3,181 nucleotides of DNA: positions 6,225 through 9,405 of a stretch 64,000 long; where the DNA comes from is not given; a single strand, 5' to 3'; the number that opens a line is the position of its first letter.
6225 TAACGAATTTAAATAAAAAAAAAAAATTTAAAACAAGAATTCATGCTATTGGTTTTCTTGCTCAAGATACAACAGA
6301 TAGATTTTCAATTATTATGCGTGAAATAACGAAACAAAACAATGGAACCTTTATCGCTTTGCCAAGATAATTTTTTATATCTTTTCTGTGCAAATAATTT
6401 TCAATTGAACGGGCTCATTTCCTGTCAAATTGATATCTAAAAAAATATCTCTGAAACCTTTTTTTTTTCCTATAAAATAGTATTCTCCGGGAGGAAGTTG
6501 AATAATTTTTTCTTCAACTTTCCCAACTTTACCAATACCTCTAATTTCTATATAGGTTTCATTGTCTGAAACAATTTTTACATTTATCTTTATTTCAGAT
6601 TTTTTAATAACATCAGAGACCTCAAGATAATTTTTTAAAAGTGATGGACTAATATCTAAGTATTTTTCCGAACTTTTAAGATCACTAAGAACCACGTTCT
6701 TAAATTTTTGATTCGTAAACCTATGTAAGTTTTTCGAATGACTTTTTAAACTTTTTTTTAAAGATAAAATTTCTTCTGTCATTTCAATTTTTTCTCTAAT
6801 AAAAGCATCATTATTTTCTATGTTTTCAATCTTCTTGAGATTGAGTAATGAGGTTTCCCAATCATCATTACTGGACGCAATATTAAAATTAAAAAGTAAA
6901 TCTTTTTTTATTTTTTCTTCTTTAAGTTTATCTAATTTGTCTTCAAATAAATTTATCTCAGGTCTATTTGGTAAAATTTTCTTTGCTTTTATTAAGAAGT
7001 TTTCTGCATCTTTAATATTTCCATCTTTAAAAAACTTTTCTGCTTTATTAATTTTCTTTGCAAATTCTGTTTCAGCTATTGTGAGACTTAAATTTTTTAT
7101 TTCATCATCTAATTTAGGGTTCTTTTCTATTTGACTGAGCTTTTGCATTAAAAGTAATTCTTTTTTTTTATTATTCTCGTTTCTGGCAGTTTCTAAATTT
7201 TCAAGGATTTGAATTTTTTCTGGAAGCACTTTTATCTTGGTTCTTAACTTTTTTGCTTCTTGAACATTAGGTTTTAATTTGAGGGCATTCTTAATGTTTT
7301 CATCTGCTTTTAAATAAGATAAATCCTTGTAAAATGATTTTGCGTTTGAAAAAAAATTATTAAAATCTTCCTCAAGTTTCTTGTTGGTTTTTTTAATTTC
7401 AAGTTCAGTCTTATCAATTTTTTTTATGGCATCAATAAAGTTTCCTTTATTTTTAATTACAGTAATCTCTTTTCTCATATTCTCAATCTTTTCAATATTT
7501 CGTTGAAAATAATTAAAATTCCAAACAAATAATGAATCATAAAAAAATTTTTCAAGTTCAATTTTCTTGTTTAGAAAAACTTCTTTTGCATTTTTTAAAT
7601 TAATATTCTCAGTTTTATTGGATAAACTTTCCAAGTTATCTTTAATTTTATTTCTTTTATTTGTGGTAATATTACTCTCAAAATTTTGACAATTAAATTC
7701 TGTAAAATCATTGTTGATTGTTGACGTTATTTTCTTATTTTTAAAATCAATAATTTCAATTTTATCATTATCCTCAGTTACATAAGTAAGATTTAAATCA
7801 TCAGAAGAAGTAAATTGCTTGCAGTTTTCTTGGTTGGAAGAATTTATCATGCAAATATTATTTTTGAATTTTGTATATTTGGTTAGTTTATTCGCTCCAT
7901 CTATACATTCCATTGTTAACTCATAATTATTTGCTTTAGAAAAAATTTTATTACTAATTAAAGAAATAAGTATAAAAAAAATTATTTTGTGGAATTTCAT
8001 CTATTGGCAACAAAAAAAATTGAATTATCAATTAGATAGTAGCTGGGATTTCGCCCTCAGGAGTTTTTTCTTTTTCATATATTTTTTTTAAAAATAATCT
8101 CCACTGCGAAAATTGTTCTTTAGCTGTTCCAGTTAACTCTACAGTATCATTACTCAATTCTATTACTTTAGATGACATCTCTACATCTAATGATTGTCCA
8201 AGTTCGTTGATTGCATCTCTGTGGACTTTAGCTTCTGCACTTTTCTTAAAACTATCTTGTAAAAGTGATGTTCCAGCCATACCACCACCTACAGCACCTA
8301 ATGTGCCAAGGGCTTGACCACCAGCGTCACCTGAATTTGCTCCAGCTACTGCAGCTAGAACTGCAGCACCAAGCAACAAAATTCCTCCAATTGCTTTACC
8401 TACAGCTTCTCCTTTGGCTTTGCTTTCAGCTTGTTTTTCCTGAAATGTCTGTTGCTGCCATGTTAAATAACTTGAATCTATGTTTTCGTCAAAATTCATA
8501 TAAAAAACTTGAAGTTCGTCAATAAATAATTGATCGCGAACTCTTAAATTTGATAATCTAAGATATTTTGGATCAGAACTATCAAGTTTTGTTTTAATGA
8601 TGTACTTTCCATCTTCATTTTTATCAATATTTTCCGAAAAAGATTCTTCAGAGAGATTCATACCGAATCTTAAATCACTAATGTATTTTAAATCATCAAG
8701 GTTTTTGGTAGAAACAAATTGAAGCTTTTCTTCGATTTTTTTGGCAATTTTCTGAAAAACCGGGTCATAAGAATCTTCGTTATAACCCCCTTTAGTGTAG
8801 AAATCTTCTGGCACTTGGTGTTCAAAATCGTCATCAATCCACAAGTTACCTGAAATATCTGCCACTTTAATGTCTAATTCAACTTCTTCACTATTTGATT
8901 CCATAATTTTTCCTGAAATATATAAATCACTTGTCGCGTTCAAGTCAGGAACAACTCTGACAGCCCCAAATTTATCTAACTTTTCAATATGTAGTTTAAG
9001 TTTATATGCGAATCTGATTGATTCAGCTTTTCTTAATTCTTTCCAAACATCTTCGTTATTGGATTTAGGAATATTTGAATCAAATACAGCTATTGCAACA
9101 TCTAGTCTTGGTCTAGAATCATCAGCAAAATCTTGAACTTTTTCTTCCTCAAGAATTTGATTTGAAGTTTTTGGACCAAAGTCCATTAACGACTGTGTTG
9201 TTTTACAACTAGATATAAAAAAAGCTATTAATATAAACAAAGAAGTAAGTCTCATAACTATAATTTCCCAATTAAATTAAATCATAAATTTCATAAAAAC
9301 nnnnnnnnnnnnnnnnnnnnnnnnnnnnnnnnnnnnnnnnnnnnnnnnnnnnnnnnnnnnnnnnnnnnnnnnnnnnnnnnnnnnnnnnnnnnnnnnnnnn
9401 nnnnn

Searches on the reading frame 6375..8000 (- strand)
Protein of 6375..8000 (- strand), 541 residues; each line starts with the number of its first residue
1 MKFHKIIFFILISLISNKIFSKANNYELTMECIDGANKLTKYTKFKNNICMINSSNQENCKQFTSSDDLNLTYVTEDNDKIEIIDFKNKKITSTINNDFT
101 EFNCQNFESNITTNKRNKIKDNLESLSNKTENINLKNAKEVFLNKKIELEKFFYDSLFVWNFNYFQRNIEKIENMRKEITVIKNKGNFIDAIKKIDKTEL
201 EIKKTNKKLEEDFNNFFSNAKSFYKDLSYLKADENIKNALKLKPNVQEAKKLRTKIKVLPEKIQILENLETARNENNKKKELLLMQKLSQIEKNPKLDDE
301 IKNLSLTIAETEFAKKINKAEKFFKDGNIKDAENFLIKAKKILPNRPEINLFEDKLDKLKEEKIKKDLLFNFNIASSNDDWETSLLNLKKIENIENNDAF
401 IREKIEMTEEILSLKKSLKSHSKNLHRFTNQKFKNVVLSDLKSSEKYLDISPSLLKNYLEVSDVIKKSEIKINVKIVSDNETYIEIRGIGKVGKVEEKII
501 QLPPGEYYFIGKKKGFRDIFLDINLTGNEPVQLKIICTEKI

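Call 3: search_protein_families(library=pfam, proteins=[window:6375-8000:-], max_evalue=0.01)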
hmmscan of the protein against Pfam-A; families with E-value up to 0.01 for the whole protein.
window:6375-8000:- (541 aa): 0 families

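Call 4: search_protein_families(library=ncbifam, proteins=[window:6375-8000:-], max_evalue=0.01)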
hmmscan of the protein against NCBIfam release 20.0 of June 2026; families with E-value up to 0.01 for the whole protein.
window:6375-8000:- (541 aa): 0 families

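Call 14: search_protein_families(library=padloc, proteins=[window:6375-8000:-], max_evalue=0.01)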
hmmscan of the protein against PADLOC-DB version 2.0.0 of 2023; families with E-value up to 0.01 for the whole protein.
window:6375-8000:- (541 aa): 0 families

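Call 74: search_protein_families(library=pfam, alignment_id=A6, max_evalue=0.01)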
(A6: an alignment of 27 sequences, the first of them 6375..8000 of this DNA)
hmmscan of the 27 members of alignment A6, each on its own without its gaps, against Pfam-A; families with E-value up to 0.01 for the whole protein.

A. member 1, window:6375-8000:- (541 aa): 0 families

B. families by the number of members that match (of 27 scanned): 23 families
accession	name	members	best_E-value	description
PF07719.23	TPR_2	15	7.7e-12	Tetratricopeptide repeat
PF13428.12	TPR_14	12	1.5e-08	Tetratricopeptide repeat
PF13181.12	TPR_8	10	2.3e-07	Tetratricopeptide repeat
PF00515.34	TPR_1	8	5.3e-09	Tetratricopeptide repeat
PF13414.12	TPR_11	8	1.3e-08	TPR repeat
PF13432.12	TPR_16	8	1.7e-06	Tetratricopeptide repeat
PF14559.12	TPR_19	8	8.8e-06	Tetratricopeptide repeat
PF02064.20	MAS20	4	4.4e-05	MAS20 protein import receptor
PF13174.12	TPR_6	3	4.3e-05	Tetratricopeptide repeat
PF13371.12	TPR_9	3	0.0026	Tetratricopeptide repeat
PF07219.19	HemY_N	2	0.00038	HemY protein N-terminus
PF13424.12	TPR_12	2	0.0015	Tetratricopeptide repeat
PF13176.12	TPR_7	2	0.0019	Tetratricopeptide repeat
PF25575.1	TPR_BSK1_C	1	6.5e-05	Serine/threonine-protein kinase BSK1-like, TPR repeats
PF14853.12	Fis1_TPR_C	1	7.2e-05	Fis1 C-terminal tetratricopeptide repeat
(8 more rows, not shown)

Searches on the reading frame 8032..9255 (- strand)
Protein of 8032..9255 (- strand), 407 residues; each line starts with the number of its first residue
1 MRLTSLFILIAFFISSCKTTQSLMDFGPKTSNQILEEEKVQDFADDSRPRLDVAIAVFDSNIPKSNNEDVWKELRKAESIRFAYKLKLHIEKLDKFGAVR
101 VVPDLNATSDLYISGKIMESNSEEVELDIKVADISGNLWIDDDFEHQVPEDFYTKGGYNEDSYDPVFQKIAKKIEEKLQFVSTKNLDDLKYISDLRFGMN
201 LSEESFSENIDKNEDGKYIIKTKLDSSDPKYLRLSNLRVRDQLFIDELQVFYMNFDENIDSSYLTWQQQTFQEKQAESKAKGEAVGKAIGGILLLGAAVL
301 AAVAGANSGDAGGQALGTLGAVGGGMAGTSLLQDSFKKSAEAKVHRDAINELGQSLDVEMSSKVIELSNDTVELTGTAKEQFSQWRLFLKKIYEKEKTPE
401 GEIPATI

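Call 3: search_protein_families(library=pfam, proteins=[window:8032-9255:-], max_evalue=0.01)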
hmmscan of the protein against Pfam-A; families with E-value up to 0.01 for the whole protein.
window:8032-9255:- (407 aa): 0 families

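Call 4: search_protein_families(library=ncbifam, proteins=[window:8032-9255:-], max_evalue=0.01)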
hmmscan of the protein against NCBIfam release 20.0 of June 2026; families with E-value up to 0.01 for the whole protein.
window:8032-9255:- (407 aa): 1 family
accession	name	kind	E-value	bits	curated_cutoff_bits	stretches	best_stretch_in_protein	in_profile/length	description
NF053611.1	YiaD_Gzip_OmpA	equivalog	0.00093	19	175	1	274-391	16-130/206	YiaD family glycine zipper/OmpA-like lipoprotein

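Call 14: search_protein_families(library=padloc, proteins=[window:8032-9255:-], max_evalue=0.01)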
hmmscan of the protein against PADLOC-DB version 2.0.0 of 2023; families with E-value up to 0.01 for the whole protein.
window:8032-9255:- (407 aa): 0 families

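Call 73: search_protein_families(library=pfam, alignment_id=A5, max_evalue=0.01)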
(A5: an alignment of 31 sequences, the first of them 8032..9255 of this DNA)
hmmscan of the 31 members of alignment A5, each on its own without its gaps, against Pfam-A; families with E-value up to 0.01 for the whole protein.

A. member 1, window:8032-9255:- (407 aa): 0 families

B. families by the number of members that match (of 31 scanned): 4 families
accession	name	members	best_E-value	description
PF05818.17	TraT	1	0.00073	Enterobacterial TraT complement resistance protein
PF05802.16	SctB2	1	0.0018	SPI-2 type 3 secretion system translocon protein SctB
PF11804.13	DUF3325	1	0.0043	Protein of unknown function (DUF3325)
PF20721.2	C19orf12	1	0.0075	C19orf12-like protein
